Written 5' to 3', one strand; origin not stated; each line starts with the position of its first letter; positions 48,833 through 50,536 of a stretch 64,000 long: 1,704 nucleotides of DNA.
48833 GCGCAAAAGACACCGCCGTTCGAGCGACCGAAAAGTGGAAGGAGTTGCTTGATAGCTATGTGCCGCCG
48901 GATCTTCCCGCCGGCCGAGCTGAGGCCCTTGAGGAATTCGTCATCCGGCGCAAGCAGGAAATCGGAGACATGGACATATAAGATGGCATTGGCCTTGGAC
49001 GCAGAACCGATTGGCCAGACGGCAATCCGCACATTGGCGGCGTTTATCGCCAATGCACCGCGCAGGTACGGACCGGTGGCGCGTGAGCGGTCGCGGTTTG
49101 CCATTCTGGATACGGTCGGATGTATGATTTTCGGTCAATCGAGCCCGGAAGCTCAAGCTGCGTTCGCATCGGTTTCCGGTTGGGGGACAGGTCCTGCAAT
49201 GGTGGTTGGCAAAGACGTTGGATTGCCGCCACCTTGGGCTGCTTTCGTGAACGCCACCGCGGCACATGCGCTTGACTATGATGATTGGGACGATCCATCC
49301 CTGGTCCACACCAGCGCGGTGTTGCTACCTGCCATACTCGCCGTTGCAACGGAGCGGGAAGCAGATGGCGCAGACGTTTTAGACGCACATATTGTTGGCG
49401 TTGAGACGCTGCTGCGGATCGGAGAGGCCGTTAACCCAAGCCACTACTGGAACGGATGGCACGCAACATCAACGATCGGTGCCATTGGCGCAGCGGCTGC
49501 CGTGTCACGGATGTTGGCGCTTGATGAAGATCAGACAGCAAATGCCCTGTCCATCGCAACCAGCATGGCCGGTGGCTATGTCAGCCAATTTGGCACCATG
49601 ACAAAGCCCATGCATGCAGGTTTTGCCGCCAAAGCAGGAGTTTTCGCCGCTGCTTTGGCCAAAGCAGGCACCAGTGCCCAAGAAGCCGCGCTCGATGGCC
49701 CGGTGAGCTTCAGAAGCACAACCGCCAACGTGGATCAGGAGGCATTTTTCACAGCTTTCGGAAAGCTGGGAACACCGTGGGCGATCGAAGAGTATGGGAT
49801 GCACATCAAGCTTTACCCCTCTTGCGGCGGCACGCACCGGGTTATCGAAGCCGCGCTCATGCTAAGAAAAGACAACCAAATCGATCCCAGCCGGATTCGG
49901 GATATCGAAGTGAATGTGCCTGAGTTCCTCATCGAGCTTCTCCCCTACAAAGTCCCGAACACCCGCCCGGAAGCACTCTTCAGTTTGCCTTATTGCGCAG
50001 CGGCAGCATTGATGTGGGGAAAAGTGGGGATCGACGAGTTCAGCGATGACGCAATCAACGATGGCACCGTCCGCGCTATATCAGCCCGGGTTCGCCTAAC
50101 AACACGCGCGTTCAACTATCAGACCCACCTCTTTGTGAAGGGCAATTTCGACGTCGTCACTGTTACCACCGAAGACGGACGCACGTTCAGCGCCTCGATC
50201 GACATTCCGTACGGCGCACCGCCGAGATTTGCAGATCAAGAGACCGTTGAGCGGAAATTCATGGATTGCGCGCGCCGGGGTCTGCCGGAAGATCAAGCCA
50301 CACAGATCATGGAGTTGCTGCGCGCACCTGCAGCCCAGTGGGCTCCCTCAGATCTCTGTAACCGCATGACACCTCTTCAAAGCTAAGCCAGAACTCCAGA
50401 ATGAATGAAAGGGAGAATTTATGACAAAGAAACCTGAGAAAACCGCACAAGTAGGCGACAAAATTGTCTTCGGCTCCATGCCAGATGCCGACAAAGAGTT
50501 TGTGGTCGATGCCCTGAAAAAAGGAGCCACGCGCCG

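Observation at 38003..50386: The LysR / MttB / MmgE-PrpD module occurs twice within about 12 kb, in opposite orientation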

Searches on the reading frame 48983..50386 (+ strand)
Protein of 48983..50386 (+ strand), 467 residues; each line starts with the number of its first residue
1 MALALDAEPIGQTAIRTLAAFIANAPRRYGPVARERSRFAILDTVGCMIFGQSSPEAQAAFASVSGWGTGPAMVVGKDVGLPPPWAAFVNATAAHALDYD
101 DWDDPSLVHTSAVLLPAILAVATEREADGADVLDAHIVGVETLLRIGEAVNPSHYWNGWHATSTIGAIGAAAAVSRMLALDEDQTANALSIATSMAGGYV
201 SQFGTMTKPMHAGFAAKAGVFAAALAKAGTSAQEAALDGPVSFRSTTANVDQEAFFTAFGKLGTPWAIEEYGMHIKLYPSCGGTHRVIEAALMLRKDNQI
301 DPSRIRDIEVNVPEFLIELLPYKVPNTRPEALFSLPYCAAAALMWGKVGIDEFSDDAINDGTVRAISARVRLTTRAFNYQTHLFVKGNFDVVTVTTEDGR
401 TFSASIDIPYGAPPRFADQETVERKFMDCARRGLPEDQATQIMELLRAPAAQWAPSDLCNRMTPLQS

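Call 3: search_protein_families(library=pfam, proteins=[window:48983-50386:+])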
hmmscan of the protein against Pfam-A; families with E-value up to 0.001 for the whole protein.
window:48983-50386:+ (467 aa): 2 families
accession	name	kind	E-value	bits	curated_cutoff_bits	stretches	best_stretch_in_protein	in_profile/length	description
PF03972.19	MmgE_PrpD_N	-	2e-56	191.4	32.1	1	17-244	2-232/244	MmgE/PrpD N-terminal domain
PF19305.4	MmgE_PrpD_C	-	1.6e-32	113.1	32.1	1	278-444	1-168/173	MmgE/PrpD C-terminal domain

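Call 18: search_protein_families(library=ncbifam, proteins=[window:48983-50386:+], max_evalue=0.00001)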
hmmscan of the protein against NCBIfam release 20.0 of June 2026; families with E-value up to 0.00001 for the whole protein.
window:48983-50386:+ (467 aa): 2 families
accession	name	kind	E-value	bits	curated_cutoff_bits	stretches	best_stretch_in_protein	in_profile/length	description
NF006943.0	PRK09425.1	equivalog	1.5e-12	47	575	1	12-447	13-461/480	bifunctional 2-methylcitrate dehydratase/aconitate hydratase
TIGR02330.1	prpD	equivalog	2.9e-09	36.2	458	1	31-445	19-447/468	2-methylcitrate dehydratase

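Call 19: search_solved_structures(query=window:48983-50386:+, max_evalue=0.001)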
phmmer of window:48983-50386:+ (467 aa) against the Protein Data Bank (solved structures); distinct sequences matched with E-value up to 0.001: 12.
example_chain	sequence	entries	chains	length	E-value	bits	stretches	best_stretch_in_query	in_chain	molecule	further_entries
7bra_A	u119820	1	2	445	3.6e-60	207.1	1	29-439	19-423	Bacillus subtilis IRG1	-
7e9d_A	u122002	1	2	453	8.8e-59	202.5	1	28-439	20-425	IRG1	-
2hp3_A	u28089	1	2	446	2.5e-57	197.7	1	33-449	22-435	IDS-epimerase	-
2hp0_A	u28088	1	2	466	2.7e-57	197.6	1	32-449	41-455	IDS-epimerase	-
12ux_A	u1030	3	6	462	1.1e-42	149.4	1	35-446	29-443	Cis-aconitate decarboxylase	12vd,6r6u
12vw_A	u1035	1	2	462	1.1e-42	149.4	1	35-446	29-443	Cis-aconitate decarboxylase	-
12vt_A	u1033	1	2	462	1.2e-42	149.4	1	35-446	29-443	Cis-aconitate decarboxylase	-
12vq_A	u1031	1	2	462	3.7e-42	147.7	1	35-446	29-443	Cis-aconitate decarboxylase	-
7br9_A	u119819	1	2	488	9.6e-39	136.5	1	35-442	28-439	Cis-aconitate decarboxylase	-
6r6t_A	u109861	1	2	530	1.3e-38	136.1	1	35-442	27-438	Cis-aconitate decarboxylase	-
1szq_A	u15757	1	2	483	1.6e-09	40.1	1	31-445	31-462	2-methylcitrate dehydratase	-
5mux_A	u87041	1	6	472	1.7e-05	26.9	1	39-444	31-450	2-methylcitrate dehydratase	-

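Call 22: find_homologous_proteins(query=window:48983-50386:+, max_evalue=1e-30)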
Query window:48983-50386:+ (467 aa): 1246 proteins with E <= 1e-30 among 8000 candidates; the best 120 are listed.
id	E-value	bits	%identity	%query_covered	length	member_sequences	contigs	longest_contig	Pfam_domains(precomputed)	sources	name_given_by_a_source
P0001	0.0e+0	1051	100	100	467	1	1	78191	PF19305.5,PF03972.20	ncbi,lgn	-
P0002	7.7e-267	903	84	100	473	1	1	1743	PF19305.5,PF03972.20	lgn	-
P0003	2.6e-265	898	85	100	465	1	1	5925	PF19305.5,PF03972.20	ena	-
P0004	1.4e-259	879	83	100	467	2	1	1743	PF19305.5,PF03972.20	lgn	-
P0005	1.9e-259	879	82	100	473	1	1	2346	PF19305.5,PF03972.20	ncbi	-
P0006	6.2e-257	871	82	100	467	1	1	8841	PF19305.5,PF03972.20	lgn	-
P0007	1.1e-253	860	82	100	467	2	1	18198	PF19305.5,PF03972.20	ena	-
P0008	3.1e-239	812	77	99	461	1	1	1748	PF19305.5,PF03972.20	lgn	-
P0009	5.0e-234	795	76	97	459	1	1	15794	PF19305.5,PF03972.20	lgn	-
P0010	4.8e-225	765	74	97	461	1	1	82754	PF19305.5,PF03972.20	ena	-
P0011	2.1e-194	664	65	96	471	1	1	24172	PF19305.5,PF03972.20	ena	-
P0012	4.2e-175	601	61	93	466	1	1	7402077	PF19305.5,PF03972.20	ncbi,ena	-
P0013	1.6e-174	599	62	92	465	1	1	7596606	PF19305.5,PF03972.20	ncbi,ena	-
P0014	4.3e-173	594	61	92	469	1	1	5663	PF19305.5,PF03972.20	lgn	-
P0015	2.0e-171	589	60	93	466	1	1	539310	PF19305.5,PF03972.20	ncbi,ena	-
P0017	1.8e-160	553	56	98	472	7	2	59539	PF19305.5,PF03972.20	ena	-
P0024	8.2e-153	527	53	93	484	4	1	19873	PF19305.5,PF03972.20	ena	-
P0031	8.4e-137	475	51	95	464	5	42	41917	PF19305.5,PF03972.20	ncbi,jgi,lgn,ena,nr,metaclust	ncbi:MAG: MmgE/PrpD family protein [Alphaproteobacteria bacterium]|jgi:2-methylcitrate dehydratase P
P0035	7.0e-123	429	46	97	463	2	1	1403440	PF19305.5,PF03972.20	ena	-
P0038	1.2e-113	398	46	91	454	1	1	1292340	PF19305.5,PF03972.20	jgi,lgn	jgi:2-methylcitrate dehydratase PrpD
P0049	1.0e-104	369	46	92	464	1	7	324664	PF19305.5,PF03972.20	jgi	jgi:2-methylcitrate dehydratase PrpD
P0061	1.3e-100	355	44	90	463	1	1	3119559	PF19305.5,PF03972.20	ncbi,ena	-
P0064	8.0e-98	346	43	90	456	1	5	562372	PF19305.5,PF03972.20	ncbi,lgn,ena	-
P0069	4.6e-95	337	42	94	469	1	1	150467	PF19305.5,PF03972.20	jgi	jgi:2-methylcitrate dehydratase PrpD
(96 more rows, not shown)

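Call 23: find_encoding_contigs(protein=P0001, flank=3000, max_places=2)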
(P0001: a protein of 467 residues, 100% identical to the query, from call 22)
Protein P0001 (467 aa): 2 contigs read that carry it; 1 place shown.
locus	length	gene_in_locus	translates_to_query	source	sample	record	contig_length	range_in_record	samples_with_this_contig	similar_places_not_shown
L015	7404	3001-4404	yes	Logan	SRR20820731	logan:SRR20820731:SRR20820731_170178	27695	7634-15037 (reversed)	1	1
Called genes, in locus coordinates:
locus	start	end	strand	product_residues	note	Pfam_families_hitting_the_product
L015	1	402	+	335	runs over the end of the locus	PF16884:ADH_N_2, PF00107:ADH_zinc_N, PF13602:ADH_zinc_N_2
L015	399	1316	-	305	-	PF00126:HTH_1, PF03466:LysR_substrate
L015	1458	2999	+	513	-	PF06253:MTTB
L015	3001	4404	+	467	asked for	PF03972:MmgE_PrpD_N, PF19305:MmgE_PrpD_C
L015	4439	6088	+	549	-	PF00496:SBP_bac_5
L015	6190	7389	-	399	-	PF02515:CoA_transf_3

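Call 24: find_encoding_contigs(protein=P0017, flank=9000, max_places=2)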
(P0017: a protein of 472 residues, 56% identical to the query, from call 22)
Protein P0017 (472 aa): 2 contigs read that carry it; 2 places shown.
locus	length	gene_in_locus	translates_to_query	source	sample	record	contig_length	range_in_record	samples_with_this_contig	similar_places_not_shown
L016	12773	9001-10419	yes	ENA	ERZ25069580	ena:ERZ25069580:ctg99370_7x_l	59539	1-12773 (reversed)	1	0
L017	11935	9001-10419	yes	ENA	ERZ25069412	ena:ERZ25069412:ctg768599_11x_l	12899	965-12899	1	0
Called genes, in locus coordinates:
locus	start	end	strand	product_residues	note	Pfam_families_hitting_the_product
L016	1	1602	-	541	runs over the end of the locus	PF00005:ABC_tran, PF13401:AAA_22 (faint), PF13555:AAA_29 (faint), PF13304:AAA_21 (faint), PF00005:ABC_tran, PF02463:SMC_N, PF08352:oligo_HPY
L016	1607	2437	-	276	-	PF12911:OppC_N (weak), PF00528:BPD_transp_1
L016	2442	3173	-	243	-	PF00528:BPD_transp_1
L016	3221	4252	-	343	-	-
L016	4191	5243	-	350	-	PF14236:DruA, PF13808:DDE_Tnp_1_assoc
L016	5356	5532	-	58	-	PF19300:BPD_transp_1_N (weak)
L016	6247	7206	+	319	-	PF00126:HTH_1, PF03466:LysR_substrate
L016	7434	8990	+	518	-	PF06253:MTTB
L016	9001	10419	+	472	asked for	PF03972:MmgE_PrpD_N, PF19305:MmgE_PrpD_C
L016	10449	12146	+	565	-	PF00501:AMP-binding, PF13193:AMP-binding_C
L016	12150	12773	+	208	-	?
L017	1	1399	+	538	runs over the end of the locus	PF00496:SBP_bac_5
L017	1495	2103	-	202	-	PF16867:DMSP_lyase, PF07883:Cupin_2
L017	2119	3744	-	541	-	PF00005:ABC_tran, PF13401:AAA_22 (faint), PF13555:AAA_29 (faint), PF13304:AAA_21 (faint), PF00005:ABC_tran, PF02463:SMC_N, PF08352:oligo_HPY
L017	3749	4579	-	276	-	PF12911:OppC_N (weak), PF00528:BPD_transp_1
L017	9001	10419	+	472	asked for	PF03972:MmgE_PrpD_N, PF19305:MmgE_PrpD_C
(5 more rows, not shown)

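Call 25: find_encoding_contigs(protein=P0031, flank=9000, max_places=3)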
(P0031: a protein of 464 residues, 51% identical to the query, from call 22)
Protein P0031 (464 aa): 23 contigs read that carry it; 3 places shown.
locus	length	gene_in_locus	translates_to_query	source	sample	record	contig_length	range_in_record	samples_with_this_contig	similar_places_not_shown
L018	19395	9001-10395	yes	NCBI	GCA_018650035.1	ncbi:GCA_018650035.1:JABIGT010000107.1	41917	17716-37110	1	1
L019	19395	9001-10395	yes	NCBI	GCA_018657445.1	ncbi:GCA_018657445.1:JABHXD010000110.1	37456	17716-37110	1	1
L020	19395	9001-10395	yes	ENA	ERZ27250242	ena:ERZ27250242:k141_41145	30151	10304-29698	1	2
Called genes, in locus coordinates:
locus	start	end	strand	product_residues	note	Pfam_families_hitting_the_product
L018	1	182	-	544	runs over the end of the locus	PF13555:AAA_29 (faint), PF00005:ABC_tran, PF13191:AAA_16 (faint), PF13401:AAA_22 (faint), PF13304:AAA_21 (faint), PF00005:ABC_tran, PF02463:SMC_N (weak), PF08352:oligo_HPY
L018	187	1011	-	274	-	PF12911:OppC_N (weak), PF00528:BPD_transp_1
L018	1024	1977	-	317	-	PF19300:BPD_transp_1_N, PF00528:BPD_transp_1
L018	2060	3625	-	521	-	PF00496:SBP_bac_5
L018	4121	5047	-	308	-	PF00126:HTH_1, PF03466:LysR_substrate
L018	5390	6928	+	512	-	PF06253:MTTB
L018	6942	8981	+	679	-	PF00724:Oxidored_FMN, PF01946:Thi4 (faint), PF00070:Pyr_redox (faint), PF00890:FAD_binding_2 (weak), PF03486:HI0933_like (weak), PF07992:Pyr_redox_2, PF12831:FAD_oxidored (weak), PF13450:NAD_binding_8 (weak), +3 more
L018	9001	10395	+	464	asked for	PF03972:MmgE_PrpD_N, PF19305:MmgE_PrpD_C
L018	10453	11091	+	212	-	PF16867:DMSP_lyase, PF07883:Cupin_2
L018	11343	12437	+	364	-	PF02515:CoA_transf_3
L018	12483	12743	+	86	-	PF01527:HTH_Tnp_1, PF13384:HTH_23 (weak)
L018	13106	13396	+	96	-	PF05015:HigB-like_toxin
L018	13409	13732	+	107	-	-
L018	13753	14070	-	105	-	PF17273:DUF5338 (weak)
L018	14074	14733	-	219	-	PF01381:HTH_3 (faint)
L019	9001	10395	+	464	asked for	PF03972:MmgE_PrpD_N, PF19305:MmgE_PrpD_C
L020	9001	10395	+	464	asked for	PF03972:MmgE_PrpD_N, PF19305:MmgE_PrpD_C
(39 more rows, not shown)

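Call 32: find_encoding_contigs(protein=P0035, flank=9000, max_places=1)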
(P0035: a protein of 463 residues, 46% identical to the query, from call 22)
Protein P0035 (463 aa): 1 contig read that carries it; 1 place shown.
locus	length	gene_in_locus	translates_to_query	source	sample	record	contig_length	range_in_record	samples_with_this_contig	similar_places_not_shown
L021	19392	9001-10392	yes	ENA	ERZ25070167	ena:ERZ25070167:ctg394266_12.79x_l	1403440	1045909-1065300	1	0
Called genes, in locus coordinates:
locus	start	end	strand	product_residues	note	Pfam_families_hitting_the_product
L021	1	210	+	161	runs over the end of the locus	PF00582:Usp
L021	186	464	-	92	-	-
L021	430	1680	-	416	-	-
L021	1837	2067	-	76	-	-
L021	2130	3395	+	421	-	PF02463:SMC_N (weak), PF13175:AAA_15 (weak), PF13476:AAA_23, PF13304:AAA_21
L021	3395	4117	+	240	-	-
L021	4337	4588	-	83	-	-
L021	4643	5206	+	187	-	PF08712:Nfu_N, PF01106:NifU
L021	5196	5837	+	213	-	PF00814:TsaD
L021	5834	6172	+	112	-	-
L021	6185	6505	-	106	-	PF00126:HTH_1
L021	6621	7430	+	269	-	PF02679:ComA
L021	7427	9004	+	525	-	PF06253:MTTB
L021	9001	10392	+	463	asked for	PF03972:MmgE_PrpD_N, PF19305:MmgE_PrpD_C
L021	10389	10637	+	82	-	-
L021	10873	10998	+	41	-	-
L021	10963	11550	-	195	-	PF13808:DDE_Tnp_1_assoc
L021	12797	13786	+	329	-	PF02608:Bmp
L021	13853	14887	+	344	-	PF02608:Bmp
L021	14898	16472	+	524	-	PF00005:ABC_tran, PF13304:AAA_21 (faint), PF00005:ABC_tran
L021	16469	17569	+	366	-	PF02653:BPD_transp_2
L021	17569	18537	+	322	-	PF02653:BPD_transp_2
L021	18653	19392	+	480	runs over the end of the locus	PF00171:Aldedh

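Call 33: find_encoding_contigs(protein=P0049, flank=9000, max_places=1)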
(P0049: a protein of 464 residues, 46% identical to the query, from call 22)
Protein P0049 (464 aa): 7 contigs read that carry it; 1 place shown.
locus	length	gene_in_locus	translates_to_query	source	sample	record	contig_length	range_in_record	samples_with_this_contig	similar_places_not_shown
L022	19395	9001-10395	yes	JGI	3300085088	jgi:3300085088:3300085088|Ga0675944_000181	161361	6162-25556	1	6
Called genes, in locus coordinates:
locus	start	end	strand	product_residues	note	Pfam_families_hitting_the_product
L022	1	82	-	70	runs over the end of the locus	-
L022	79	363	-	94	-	-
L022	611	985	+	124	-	-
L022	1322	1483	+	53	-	-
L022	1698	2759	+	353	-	PF00589:Phage_integrase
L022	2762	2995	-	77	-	-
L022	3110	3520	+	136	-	-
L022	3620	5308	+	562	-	PF00145:DNA_methylase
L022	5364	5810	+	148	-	-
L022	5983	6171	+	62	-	PF07927:HicA_toxin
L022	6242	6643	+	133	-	PF15919:HicB_lk_antitox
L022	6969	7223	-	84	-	-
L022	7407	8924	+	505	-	PF06253:MTTB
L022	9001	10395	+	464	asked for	PF03972:MmgE_PrpD_N, PF19305:MmgE_PrpD_C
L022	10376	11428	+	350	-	PF01965:DJ-1_PfpI, PF00165:HTH_AraC (faint), PF12833:HTH_18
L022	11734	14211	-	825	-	PF00890:FAD_binding_2 (weak), PF01266:DAO, PF07992:Pyr_redox_2 (faint), PF13454:NAD_binding_9 (faint), PF16350:FAO_M, PF01571:GCV_T, PF08669:GCV_T_C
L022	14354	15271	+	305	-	PF00126:HTH_1, PF03466:LysR_substrate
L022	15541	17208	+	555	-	PF00496:SBP_bac_5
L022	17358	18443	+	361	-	PF00528:BPD_transp_1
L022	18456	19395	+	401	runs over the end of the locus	PF00528:BPD_transp_1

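Call 34: find_encoding_contigs(protein=P0064, flank=9000, max_places=1)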
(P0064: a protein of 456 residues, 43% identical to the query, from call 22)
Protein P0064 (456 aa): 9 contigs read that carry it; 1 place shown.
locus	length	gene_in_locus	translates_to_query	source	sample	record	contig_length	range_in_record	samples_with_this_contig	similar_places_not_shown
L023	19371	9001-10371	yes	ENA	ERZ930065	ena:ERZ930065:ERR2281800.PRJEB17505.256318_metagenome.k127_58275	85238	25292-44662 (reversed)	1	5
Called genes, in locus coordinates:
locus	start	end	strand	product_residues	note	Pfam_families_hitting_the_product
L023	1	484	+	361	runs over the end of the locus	PF00089:Trypsin, PF13365:Trypsin_2, PF13180:PDZ_2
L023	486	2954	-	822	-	PF02515:CoA_transf_3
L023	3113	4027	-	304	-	PF00126:HTH_1, PF03466:LysR_substrate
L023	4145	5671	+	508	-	PF06253:MTTB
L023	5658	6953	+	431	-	PF01946:Thi4 (faint), PF00890:FAD_binding_2 (weak), PF01266:DAO, PF13450:NAD_binding_8 (weak)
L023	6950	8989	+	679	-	PF00724:Oxidored_FMN, PF07992:Pyr_redox_2, PF00070:Pyr_redox (faint), PF03486:HI0933_like (weak), PF12831:FAD_oxidored (weak), PF13450:NAD_binding_8 (weak)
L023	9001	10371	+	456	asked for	PF03972:MmgE_PrpD_N, PF19305:MmgE_PrpD_C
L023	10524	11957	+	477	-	PF03972:MmgE_PrpD_N, PF19305:MmgE_PrpD_C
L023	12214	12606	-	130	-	PF11042:DUF2750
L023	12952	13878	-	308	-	PF02826:2-Hacid_dh_C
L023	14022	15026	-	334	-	PF01073:3Beta_HSD, PF01370:Epimerase, PF04321:RmlD_sub_bind, PF07993:NAD_binding_4 (weak), PF08659:KR (faint), PF16363:GDP_Man_Dehyd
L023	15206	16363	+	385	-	PF01321:Creatinase_N, PF00557:Peptidase_M24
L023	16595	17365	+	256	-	PF00106:adh_short, PF08659:KR, PF13561:adh_short_C2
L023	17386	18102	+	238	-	PF00702:Hydrolase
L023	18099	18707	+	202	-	PF02798:GST_N, PF13417:GST_N_3, PF13409:GST_N_2, PF00043:GST_C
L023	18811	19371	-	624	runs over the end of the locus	PF01370:Epimerase, PF07993:NAD_binding_4, PF16363:GDP_Man_Dehyd, PF12146:Hydrolase_4, PF00561:Abhydrolase_1 (weak), PF06821:Ser_hydrolase (weak), PF12697:Abhydrolase_6, PF00756:Esterase (weak), +1 more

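Call 35: find_encoding_contigs(protein=P0069, flank=9000, max_places=1)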
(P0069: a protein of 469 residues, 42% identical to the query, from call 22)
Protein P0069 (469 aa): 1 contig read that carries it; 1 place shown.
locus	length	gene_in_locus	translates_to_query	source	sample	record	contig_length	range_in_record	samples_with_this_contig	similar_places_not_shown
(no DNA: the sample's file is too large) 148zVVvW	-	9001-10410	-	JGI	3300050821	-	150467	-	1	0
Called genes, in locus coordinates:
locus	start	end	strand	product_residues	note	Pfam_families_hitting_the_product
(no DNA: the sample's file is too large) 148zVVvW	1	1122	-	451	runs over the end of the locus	PF16868:NMT1_3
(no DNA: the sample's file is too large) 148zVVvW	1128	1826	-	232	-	PF13852:DUF4197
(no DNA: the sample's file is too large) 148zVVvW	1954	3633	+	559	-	PF01425:Amidase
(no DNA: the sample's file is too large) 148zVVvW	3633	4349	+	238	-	PF02678:Pirin, PF17954:Pirin_C_2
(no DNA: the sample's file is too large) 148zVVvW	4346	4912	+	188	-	PF02525:Flavodoxin_2, PF03358:FMN_red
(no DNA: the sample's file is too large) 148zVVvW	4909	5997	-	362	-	PF00180:Iso_dh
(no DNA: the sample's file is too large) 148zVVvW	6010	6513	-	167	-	PF00694:Aconitase_C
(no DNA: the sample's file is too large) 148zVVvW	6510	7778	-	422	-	PF00330:Aconitase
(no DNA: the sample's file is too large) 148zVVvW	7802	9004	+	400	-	PF06155:GBBH-like_N (weak), PF02668:TauD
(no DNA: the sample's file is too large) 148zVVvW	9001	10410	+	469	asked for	PF03972:MmgE_PrpD_N, PF19305:MmgE_PrpD_C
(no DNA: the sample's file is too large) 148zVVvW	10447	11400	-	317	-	PF03328:HpcH_HpaI, PF15617:C-C_Bond_Lyase (weak)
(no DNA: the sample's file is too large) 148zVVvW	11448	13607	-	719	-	PF02515:CoA_transf_3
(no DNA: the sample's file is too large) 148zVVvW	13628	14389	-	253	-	PF00378:ECH_1, PF16113:ECH_2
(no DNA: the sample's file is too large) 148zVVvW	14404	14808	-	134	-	PF12172:zf-ChsH2 (weak), PF01796:OB_ChsH2_C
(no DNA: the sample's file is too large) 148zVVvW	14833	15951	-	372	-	PF22691:Thiolase_C_1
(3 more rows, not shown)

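Call 37: find_related_loci(query=A2, collection=metagenome_contigs, flank=8000)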
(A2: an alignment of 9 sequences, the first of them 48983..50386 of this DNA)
Query A2 (467 aa) in metagenome_contigs; peptide patterns used: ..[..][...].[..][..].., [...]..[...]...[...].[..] (x = any residue, [..] = any of these).
583 stretches matched a pattern; 513 encode a relative of the query (tblastn E <= 1e-3); the best 80 are kept; 79 distinct loci.
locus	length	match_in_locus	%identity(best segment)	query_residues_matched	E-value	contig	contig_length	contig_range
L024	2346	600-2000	82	1-467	0e+0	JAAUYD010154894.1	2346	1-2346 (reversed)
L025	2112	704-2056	55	9-458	5e-163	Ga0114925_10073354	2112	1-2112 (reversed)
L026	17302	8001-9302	54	13-446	9e-151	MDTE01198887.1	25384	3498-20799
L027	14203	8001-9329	51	14-458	9e-136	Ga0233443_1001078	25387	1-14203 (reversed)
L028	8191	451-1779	51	14-458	8e-136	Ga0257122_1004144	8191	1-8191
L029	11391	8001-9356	44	13-464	8e-116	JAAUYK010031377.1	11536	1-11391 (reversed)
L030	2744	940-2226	42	18-447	1e-113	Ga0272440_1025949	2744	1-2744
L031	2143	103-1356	42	28-446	4e-112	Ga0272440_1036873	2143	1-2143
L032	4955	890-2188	43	1-429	2e-105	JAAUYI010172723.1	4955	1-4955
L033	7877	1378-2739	41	8-463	2e-104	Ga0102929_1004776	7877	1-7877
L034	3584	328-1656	44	13-448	1e-106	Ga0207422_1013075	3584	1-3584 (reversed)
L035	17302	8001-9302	41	13-446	5e-104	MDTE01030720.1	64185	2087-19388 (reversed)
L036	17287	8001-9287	45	13-437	6e-104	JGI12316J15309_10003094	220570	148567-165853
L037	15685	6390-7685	45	10-442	2e-103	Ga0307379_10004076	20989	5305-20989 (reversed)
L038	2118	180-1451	46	12-431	7e-107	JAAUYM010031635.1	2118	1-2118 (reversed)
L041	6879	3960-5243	46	1-429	1e-92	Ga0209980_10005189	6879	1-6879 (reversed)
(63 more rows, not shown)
